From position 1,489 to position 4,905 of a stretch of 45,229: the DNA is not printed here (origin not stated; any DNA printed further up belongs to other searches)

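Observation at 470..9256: Operon 1: AAA+ ATPase translationally coupled to a 1038-aa polytopic membrane protein and two large proteins with no recognisable domains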

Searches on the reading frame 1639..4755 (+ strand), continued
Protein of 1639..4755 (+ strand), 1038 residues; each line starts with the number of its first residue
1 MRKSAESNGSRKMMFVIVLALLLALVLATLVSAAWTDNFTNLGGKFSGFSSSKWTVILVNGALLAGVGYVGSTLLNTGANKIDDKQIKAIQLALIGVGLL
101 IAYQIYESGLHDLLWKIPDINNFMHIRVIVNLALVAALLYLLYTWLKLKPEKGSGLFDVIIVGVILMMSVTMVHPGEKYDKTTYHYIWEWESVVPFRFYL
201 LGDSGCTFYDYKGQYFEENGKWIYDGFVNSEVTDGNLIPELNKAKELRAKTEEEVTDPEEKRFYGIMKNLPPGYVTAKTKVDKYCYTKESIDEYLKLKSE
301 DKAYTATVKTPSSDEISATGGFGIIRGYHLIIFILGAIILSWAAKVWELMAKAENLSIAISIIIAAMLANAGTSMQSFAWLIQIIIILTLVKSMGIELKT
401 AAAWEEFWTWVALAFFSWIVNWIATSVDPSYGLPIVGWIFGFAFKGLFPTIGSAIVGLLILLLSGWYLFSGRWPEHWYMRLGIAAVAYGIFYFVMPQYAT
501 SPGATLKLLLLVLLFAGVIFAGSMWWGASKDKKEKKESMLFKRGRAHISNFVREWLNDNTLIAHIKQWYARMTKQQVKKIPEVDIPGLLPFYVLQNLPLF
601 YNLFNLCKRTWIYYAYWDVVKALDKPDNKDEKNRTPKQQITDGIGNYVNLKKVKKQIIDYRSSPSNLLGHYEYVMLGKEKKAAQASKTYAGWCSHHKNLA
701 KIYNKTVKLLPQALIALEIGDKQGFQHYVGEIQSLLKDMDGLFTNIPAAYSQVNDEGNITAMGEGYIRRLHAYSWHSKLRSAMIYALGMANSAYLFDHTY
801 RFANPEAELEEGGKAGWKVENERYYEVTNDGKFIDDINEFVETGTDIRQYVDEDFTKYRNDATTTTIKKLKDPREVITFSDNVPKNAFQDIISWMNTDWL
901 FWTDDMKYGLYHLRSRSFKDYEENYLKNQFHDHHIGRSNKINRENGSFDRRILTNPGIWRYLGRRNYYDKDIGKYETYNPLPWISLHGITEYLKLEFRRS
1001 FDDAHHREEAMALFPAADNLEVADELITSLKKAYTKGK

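Call 90: list_cluster_members(proteins=[P0007, P0009, P0010, P0014, P0015, P0019, P0022, P0024, P0032, P0044])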
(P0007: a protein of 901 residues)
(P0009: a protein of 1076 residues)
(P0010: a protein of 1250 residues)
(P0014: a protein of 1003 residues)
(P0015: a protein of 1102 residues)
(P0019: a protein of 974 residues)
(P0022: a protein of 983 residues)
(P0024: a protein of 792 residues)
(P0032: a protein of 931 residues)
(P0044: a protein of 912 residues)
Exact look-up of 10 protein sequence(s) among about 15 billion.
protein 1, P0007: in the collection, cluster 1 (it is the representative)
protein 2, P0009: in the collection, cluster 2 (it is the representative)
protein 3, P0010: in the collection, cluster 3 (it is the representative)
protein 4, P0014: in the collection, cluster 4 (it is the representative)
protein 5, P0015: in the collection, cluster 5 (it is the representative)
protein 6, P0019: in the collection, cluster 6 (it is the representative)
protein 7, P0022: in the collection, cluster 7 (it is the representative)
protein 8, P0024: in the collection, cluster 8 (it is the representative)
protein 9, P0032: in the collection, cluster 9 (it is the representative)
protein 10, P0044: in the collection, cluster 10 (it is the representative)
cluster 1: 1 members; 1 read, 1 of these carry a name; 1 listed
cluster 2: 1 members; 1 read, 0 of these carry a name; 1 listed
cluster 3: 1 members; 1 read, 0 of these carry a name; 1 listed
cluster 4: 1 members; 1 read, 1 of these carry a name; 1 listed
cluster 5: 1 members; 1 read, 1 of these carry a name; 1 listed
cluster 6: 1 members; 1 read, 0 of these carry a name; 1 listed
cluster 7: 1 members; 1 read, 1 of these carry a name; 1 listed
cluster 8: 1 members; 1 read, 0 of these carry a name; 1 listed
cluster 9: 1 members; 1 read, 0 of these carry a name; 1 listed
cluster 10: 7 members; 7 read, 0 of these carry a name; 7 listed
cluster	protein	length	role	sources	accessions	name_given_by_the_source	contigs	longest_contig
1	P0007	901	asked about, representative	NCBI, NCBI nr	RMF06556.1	hypothetical protein D6764_01965 [Candidatus Woesearchaeota archaeon] | MAG: hypothetical protein D6764_01965 [Candidatus Woesearchaeota archaeon]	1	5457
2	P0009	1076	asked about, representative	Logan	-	-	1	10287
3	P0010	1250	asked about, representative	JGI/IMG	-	-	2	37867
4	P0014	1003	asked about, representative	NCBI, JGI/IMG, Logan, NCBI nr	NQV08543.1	hypothetical protein HQ529_01675 [Candidatus Woesearchaeota archaeon] | hypothetical protein [Candidatus Woesearchaeota archaeon]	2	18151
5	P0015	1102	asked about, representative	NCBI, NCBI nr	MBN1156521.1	hypothetical protein JXA85_02830 [Candidatus Woesearchaeota archaeon] | hypothetical protein [Candidatus Woesearchaeota archaeon]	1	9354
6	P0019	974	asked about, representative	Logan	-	-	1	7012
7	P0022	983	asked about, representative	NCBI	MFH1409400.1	MAG: hypothetical protein ABIH34_05810 [Nanoarchaeota archaeon]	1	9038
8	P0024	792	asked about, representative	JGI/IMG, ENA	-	-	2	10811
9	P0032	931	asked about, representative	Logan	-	-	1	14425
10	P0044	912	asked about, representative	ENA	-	-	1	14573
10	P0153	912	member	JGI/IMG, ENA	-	-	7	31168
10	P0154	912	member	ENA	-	-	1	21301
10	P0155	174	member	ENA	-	-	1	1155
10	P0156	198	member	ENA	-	-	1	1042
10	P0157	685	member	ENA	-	-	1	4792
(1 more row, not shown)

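Call 91: find_encoding_contigs(protein=P0010, flank=10000, max_places=2)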
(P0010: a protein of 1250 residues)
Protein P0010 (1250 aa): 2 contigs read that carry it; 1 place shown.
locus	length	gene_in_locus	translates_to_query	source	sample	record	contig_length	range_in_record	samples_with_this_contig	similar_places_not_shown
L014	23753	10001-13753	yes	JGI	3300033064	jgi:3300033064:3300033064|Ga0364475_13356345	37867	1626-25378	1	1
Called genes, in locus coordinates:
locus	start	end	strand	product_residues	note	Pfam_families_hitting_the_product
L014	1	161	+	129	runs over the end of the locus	PF01336:tRNA_anti-codon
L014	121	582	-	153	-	-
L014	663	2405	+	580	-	-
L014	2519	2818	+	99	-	-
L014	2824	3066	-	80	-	-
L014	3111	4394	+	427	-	PF01970:TctA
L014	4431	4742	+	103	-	-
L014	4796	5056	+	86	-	PF01247:Ribosomal_L35Ae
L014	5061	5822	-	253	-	-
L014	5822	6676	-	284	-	-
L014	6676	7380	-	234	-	-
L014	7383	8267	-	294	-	-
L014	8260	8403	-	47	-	-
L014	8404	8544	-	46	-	-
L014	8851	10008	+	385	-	PF01637:ATPase_2 (weak)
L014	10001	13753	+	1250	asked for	-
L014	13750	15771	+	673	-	-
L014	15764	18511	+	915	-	-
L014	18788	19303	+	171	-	-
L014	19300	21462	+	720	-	PF17210:SdrD_B (weak), PF17802:SpaA (weak), PF22904:NOMO1-like_2nd (faint)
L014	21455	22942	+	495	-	-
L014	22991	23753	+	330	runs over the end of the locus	-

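Call 92: find_encoding_contigs(protein=P0024, flank=10000, max_places=2)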
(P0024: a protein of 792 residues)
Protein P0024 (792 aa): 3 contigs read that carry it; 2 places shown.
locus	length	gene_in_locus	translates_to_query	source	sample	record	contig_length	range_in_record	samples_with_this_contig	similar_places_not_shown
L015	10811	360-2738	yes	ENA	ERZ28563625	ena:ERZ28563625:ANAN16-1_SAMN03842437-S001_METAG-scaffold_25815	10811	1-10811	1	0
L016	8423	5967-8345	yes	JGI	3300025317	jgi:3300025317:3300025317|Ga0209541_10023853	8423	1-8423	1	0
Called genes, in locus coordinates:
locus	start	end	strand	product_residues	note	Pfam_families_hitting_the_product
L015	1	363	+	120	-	?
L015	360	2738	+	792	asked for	-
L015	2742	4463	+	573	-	-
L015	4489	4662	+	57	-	-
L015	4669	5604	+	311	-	-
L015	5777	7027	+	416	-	-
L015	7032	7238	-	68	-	-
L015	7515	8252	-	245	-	-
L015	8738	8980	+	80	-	-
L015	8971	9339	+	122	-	PF01850:PIN (weak)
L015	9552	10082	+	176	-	-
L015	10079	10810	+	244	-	?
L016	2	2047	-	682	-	?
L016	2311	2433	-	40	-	PF13248:Zn_ribbon_3 (weak)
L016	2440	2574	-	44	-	-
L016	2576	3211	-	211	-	PF02163:Peptidase_M50 (faint)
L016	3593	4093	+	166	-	PF00210:Ferritin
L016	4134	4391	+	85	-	PF01247:Ribosomal_L35Ae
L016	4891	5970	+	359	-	-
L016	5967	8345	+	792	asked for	-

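Call 104: predict_structure(alignment_id=A12)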
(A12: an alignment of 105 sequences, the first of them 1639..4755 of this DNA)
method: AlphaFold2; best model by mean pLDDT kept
length: 1038 residues; sequences in the alignment: 105
mean_pLDDT: 73.4   pTM: 0.51
mean pLDDT of the five models: 73.4, 73.1, 72.3, 72.1, 71.7
residues with pLDDT >= 90: 184; 70-90: 448; 50-70: 287; < 50: 119
segments of 3 or more residues with pLDDT < 50: 1-5, 34-44, 277-279, 436-459, 463-510, 524-530, 672-678
pLDDT, mean of each block of 10 residues (from residue 1): 44 54 57 48 49 82 84 71 79 88 88 83 81 79 68 63 75 75 81 91 83 65 62 72 78 86 72 51 86 91 81 82 92 92 85 80 93 85 82 64 56 64 64 55 39 44 46 40 45 40 46 55 48 59 69 66 65 61 72 86 88 86 73 77 88 85 63 48 54 69 87 91 93 85 70 57 80 90 84 86 91 76 84 90 69 65 76 84 71 91 92 94 87 90 94 87 89 70 93 89 80 64 57 57
secondary structure, 60 per line:
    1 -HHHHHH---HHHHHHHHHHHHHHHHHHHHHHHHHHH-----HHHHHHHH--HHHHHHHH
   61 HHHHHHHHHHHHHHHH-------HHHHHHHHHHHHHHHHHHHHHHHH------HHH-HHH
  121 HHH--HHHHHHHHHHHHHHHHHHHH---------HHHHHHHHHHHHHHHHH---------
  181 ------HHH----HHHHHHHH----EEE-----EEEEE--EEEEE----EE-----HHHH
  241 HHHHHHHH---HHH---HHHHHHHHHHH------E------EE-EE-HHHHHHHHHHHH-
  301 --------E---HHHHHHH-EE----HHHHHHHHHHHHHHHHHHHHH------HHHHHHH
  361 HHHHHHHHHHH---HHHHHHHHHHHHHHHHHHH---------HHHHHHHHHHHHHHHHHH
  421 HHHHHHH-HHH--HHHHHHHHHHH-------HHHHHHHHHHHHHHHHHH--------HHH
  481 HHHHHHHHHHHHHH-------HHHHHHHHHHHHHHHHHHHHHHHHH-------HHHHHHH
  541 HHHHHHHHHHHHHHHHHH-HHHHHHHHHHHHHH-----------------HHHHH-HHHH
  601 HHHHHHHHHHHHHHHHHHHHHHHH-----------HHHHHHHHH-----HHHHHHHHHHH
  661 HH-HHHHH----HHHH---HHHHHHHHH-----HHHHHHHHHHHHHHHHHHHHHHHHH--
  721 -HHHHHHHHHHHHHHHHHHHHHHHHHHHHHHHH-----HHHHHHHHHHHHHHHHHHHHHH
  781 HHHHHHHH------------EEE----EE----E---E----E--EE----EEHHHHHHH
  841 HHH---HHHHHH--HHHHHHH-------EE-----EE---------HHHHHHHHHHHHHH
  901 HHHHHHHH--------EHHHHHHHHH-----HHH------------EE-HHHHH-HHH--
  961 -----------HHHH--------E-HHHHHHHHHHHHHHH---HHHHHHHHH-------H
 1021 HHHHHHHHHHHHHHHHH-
elements in order (helices of 4 or more, strands of 3 or more residues): H2-7 H11-37 H43-50 H53-76 H84-107 H118-123 H126-145 H155-171 H194-201 E206-208 E214-218 E221-225 H237-248 H258-268 H288-299 H313-319 H327-347 H354-371 H375-393 H403-427 H434-444 H452-469 H478-494 H502-526 H534-558 H560-573 H591-595 H597-624 H636-644 H650-662 H664-668 H673-676 H680-688 H694-718 H722-753 H759-788 E801-803 H834-843 H847-852 H855-861 H887-908 H918-926 H950-954 H972-975 H986-1000 H1004-1012 H1020-1037
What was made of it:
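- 1639..4755 (+): Gene 2: a 1038-aa polytopic membrane protein. It has 12 TM helices (aa 11-526), a domain at aa 172-326 between TM5 and TM6 with a conserved Cys pair (C206, C285), and a soluble region at aa 530-1038. AlphaFold2 model with a 105-sequence alignment, pLDDT 73.4 (call 104).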

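Call 106: fold_search(model_id=the predicted structure, library=pdb)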
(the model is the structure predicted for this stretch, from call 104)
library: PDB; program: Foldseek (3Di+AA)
matches with E <= 10: 126; with E <= 0.001: 0
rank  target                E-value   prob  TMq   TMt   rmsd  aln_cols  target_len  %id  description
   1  8u71_A                4.1e-01  0.06  0.07  0.07  40.4       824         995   11  Structure of sea urchin SLC9C1 at pH 8 in Na+ (released 2025-03-26)
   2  8xpq_A                4.9e-01  0.05  0.06  0.06  42.4       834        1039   10  Structure of the sea urchin spSLC9C1 in state-2 w/o cAMP dimer (released 2024-07-17)
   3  5oob_I                7.1e-01  0.07  0.09  0.11  42.5       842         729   12  COMPLEX OF HUMAN NUCLEAR CAP-BINDING COMPLEX WITH M7GTP AND NELF-E C-TERMINAL PEPTIDE (released 2017-11-15)
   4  8u6z_A                7.4e-01  0.04  0.06  0.07  41.0       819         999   12  SLC9C1 at pH 8 in presence of K+ (released 2025-03-26)
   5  5oob_F                7.7e-01  0.07  0.09  0.11  42.4       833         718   12  COMPLEX OF HUMAN NUCLEAR CAP-BINDING COMPLEX WITH M7GTP AND NELF-E C-TERMINAL PEPTIDE (released 2017-11-15)
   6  2yfa_B                8.1e-01  0.28  0.06  0.22  25.2       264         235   10  X-ray structure of McpS ligand binding domain in complex with malate (released 2012-04-18)
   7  5oob_C                8.5e-01  0.06  0.08  0.10  41.6       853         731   11  COMPLEX OF HUMAN NUCLEAR CAP-BINDING COMPLEX WITH M7GTP AND NELF-E C-TERMINAL PEPTIDE (released 2017-11-15)
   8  2yfb_B                1.2e+00  0.21  0.07  0.21  24.9       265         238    9  X-ray structure of McpS ligand binding domain in complex with succinate (released 2012-04-18)
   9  8xq5_A                1.2e+00  0.04  0.07  0.07  39.3       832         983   10  Structure of the sea urchin spSLC9C1 in state-3 w/o cAMP dimer (released 2025-01-15)
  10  9a65_A                1.5e+00  0.08  0.07  0.12  83.0       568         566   10  Integrative model of YVAQ-MCPB by crosslinking MS and deep learning (released 2024-09-18)
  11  6z0c_C                1.8e+00  0.25  0.08  0.28  20.0       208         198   14  Structure of in silico modelled artificial Maquette-3 protein (released 2021-03-17)
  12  5xg2                  1.8e+00  0.08  0.05  0.16  41.4       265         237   10  Crystal structure of a coiled-coil segment (residues 345-468 and 694-814) of Pyrococcus yayanosii Smc (released 2017-06-07)
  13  8ftm_B                1.9e+00  0.92  0.07  0.10   8.2        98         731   21  Setx-ssRNA-ADP-SO4 complex (released 2023-10-25)
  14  5vju                  1.9e+00  0.25  0.08  0.29  19.8       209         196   13  De Novo Photosynthetic Reaction Center Protein Variant Equipped with His-Tyr H-bond, Heme B, and Cd(II) ions (released 2018-04-25)
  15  2yfa_A                2.0e+00  0.14  0.06  0.22  25.5       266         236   11  X-ray structure of McpS ligand binding domain in complex with malate (released 2012-04-18)
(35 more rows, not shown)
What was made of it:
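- On Transporters (ABC, MFS, RND and others): The best Foldseek PDB hit is SLC9C1 at E 0.41 and TM-score 0.07, which is noise (call 106).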

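Call 108: fold_search(model_id=the predicted structure, library=viral)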
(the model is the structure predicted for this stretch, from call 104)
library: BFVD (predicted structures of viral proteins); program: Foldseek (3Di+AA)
matches with E <= 10: 163; with E <= 0.001: 0
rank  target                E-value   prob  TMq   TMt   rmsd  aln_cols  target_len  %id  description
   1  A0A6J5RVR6            3.6e-02  0.12  0.06  0.05  34.2       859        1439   11  Caudovirus, tape measure, N-terminal [uncultured Caudovirales phage]
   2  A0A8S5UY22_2          3.7e-02  0.51  0.07  0.08  30.1       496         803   10  Tail tape measure [Siphoviridae sp. ctjKY6]
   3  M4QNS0                3.9e-02  0.28  0.07  0.08  48.6       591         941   14  (no name in the UniProt tables at hand)
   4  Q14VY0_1              1.8e-01  0.09  0.07  0.08  48.0       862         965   11  ORF126 [Ranid herpesvirus 2]
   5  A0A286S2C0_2          2.7e-01  0.14  0.07  0.09  45.2       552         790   12  Tape measure protein [Arthrobacter phage Molivia]
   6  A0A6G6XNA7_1          2.7e-01  0.05  0.06  0.06  70.4       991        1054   10  (no name in the UniProt tables at hand)
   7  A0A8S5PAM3            4.5e-01  0.08  0.07  0.08  51.3       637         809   12  Tail tape measure protein (Fragment) [Siphoviridae sp. ctwzt2]
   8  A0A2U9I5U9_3          5.4e-01  0.09  0.08  0.07  41.4       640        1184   10  (no name in the UniProt tables at hand)
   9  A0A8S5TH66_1          5.4e-01  0.06  0.06  0.07  52.8       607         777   12  Tail tape measure [Siphoviridae sp. ctTfn5]
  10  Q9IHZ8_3              7.4e-01  0.14  0.08  0.06  38.9       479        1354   13  ORF1a polyprotein pp1a [Gill-associated virus (isolate Giant tiger prawn/Australia)]
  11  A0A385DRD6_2          7.8e-01  0.06  0.08  0.09  46.5       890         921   13  (no name in the UniProt tables at hand)
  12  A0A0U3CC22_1          7.8e-01  0.04  0.06  0.07  43.8       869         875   10  Putative tail length tape-measure protein [Pseudomonas phage SM1]
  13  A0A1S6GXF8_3          8.9e-01  0.09  0.07  0.06  37.1       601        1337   11  Replicase polyprotein 1ab [yellow head virus type 8]
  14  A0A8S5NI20            9.3e-01  0.04  0.06  0.07  46.8       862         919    8  Intron-binding protein aquarius N-terminus [Siphoviridae sp. ctgu013]
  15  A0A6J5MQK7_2          1.0e+00  0.15  0.07  0.06  39.5       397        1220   11  Phage tail tape measure protein [uncultured Caudovirales phage]
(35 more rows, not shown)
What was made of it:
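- On Viral or phage protein families (PHROGs, BFVD, IMG/VR): The best BFVD hit has E 0.036 and is tape-measure noise (call 108).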

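Call 112: find_related_loci(query=A7, collection=viral_contigs, flank=8000)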
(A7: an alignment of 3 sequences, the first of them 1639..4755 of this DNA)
Query A7 (1038 aa) in viral_contigs; peptide patterns used: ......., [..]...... (x = any residue, [..] = any of these).
83 stretches matched a pattern, but none encodes a relative of the query by tblastn (E <= 1e-3).
